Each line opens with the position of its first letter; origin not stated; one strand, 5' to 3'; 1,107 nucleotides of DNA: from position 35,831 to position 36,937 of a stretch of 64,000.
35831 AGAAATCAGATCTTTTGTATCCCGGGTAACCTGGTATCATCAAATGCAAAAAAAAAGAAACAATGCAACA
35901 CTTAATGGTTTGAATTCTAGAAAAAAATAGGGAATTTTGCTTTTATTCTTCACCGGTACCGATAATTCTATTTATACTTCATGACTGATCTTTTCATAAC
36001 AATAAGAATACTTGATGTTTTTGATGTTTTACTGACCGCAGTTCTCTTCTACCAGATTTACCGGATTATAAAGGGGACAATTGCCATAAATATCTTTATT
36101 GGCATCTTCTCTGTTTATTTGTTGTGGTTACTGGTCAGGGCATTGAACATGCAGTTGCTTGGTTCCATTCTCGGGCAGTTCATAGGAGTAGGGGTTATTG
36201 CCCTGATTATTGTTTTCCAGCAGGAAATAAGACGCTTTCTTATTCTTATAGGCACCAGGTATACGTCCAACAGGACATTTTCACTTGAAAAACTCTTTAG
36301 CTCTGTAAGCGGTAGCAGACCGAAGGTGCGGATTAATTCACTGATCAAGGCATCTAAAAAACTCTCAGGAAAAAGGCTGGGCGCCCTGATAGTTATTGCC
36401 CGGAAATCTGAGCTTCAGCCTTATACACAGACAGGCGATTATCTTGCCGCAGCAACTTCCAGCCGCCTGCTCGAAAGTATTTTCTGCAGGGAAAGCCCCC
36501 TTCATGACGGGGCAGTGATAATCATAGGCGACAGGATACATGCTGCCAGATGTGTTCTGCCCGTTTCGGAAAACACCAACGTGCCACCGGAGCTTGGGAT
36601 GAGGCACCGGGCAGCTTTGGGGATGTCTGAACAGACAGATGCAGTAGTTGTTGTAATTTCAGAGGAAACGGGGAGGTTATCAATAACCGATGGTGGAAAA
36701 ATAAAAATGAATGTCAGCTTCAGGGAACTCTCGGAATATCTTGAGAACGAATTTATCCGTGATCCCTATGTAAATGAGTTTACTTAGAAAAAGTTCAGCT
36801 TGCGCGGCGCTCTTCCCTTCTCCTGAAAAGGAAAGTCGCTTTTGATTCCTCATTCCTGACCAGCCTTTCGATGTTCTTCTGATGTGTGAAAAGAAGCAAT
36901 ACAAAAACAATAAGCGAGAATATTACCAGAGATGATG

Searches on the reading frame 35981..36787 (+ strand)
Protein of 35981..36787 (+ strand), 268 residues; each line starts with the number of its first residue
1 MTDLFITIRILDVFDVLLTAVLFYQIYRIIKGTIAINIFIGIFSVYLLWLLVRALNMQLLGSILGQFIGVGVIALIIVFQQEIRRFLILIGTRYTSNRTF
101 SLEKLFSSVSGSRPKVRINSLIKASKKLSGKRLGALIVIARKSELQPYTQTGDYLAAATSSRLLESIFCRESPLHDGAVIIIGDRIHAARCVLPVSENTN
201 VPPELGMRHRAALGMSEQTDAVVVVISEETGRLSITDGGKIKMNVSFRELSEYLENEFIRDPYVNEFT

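Call 70: search_protein_families(library=pfam, proteins=[window:35981-36787:+], max_evalue=0.00001)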
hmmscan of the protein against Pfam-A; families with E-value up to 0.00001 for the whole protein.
window:35981-36787:+ (268 aa): 2 families
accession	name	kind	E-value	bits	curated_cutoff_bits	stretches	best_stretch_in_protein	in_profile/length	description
PF02457.21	DAC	-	4.9e-41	139.5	27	1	123-240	2-118/119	DisA bacterial checkpoint controller nucleotide-binding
PF19293.4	CdaA_N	-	1.8e-20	73.3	23.8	1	5-83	2-81/81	CdaA N-terminal transmembrane domain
